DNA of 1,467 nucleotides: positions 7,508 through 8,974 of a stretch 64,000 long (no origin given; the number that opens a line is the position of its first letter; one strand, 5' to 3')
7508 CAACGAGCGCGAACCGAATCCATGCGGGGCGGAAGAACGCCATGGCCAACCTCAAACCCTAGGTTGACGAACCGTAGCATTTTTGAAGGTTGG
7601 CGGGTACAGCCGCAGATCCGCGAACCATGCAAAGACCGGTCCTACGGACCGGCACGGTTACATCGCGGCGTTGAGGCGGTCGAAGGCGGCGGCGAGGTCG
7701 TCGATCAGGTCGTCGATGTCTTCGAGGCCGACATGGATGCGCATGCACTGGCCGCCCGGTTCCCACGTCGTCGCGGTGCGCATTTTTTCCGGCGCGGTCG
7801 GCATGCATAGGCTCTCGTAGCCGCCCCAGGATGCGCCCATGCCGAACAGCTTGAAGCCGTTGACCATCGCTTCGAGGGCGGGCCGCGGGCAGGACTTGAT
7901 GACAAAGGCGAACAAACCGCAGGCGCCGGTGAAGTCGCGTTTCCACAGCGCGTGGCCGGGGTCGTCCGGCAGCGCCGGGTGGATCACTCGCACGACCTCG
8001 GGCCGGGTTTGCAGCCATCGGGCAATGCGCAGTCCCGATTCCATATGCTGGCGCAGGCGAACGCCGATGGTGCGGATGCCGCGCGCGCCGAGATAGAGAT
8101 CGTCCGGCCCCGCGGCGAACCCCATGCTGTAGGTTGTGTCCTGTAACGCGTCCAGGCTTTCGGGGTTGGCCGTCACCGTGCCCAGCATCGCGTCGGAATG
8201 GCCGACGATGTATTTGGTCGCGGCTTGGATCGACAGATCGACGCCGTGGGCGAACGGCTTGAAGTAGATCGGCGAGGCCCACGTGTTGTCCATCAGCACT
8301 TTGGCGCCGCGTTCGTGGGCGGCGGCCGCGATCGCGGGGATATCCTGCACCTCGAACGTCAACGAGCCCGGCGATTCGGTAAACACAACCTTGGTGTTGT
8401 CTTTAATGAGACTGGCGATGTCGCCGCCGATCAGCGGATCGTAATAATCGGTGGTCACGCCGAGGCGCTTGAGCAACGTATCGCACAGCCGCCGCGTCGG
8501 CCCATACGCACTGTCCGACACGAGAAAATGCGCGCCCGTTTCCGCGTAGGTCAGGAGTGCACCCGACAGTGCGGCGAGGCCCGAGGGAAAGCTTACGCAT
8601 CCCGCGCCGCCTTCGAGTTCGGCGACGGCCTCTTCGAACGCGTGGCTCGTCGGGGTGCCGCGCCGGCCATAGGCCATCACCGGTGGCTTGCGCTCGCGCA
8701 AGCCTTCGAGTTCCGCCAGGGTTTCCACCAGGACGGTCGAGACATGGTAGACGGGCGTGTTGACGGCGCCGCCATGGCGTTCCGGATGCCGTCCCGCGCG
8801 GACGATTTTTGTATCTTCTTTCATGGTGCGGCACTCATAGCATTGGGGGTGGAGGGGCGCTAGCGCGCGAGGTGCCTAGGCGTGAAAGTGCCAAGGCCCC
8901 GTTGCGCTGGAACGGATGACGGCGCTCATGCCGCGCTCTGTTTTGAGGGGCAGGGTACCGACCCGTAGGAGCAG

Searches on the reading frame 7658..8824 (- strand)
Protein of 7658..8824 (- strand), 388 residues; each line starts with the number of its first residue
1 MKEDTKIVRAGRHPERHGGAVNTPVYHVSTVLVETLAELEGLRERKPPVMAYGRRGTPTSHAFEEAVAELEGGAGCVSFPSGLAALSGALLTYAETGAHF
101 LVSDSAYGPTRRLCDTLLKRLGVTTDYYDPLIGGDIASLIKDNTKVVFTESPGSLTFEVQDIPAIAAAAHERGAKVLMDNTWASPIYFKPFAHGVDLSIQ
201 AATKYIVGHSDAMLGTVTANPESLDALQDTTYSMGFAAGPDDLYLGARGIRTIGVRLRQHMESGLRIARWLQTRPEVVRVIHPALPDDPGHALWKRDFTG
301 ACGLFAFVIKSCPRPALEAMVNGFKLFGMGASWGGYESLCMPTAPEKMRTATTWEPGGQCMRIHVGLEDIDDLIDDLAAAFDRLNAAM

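Call 3: search_protein_families(library=ncbifam, proteins=[window:7658-8824:-], max_evalue=0.01)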
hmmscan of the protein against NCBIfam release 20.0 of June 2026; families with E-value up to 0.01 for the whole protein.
window:7658-8824:- (388 aa): 44 families (the best 25 are shown)
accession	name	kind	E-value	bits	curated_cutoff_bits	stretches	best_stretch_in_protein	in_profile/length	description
NF006538.0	PRK09028.1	equivalog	6.3e-153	509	655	1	2-387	5-392/396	cystathionine beta-lyase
TIGR01324.1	cysta_beta_ly_B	equivalog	2.1e-151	503.9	365.9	1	5-383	1-376/377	cystathionine beta-lyase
NF004626.0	PRK05967.1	equivalog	1.2e-135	452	649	1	4-383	14-391/395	cystathionine beta-lyase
NF005990.0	PRK08114.1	equivalog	7.2e-131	436.6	634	1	3-384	6-394/395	cystathionine beta-lyase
NF005456.0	PRK07050.1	equivalog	1.5e-119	399.3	500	1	4-383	11-391/394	cystathionine beta-lyase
NF004627.0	PRK05968.1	subfamily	3.6e-80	269.7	508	1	15-382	20-385/389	hypothetical protein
NF041088.1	ala_glut_racmase_Arch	equivalog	2.6e-79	267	629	1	18-383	17-380/381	bifunctional L-alanine/L-glutamate racemase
NF005871.0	PRK07811.1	equivalog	4.1e-78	262.7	513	1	3-383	13-388/389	cystathionine gamma-synthase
NF005810.0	PRK07671.1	equivalog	3.6e-70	236.9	594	1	1-381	1-376/377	bifunctional cystathionine gamma-lyase/homocysteine desulfhydrase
TIGR01328.1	met_gam_lyase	equivalog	2.8e-69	233.9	549.7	1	3-384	4-391/391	methionine gamma-lyase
NF005976.0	PRK08064.1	equivalog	2.5e-68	230.8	627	1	3-385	7-384/390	cystathionine beta-lyase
TIGR01325.1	O_suc_HS_sulf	equivalog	2.2e-66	224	510.05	1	4-380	1-379/380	O-succinylhomoserine sulfhydrylase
NF004821.0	PRK06176.1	equivalog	5.3e-66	223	642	1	1-383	1-378/380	cystathionine gamma-synthase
NF005758.0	PRK07582.1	equivalog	1e-65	221.9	440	1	3-383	9-370/372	cystathionine gamma-lyase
TIGR01326.1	OAH_OAS_sulfhy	subfamily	3.4e-63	213.8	495.1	2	3-218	2-217/418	O-acetylhomoserine aminocarboxypropyltransferase/cysteine synthase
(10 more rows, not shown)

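Call 4: search_protein_families(library=pfam, proteins=[window:7658-8824:-], max_evalue=0.01)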
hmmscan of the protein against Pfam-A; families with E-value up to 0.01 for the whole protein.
window:7658-8824:- (388 aa): 2 families
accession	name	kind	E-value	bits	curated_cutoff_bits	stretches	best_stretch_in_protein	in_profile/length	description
PF01053.26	Cys_Met_Meta_PP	-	1.2e-108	363.5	27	1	4-381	1-380/381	Cys/Met metabolism PLP-dependent enzyme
PF00266.25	Aminotran_5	-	0.0067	15.9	21.5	1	135-181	131-177/371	Aminotransferase class-V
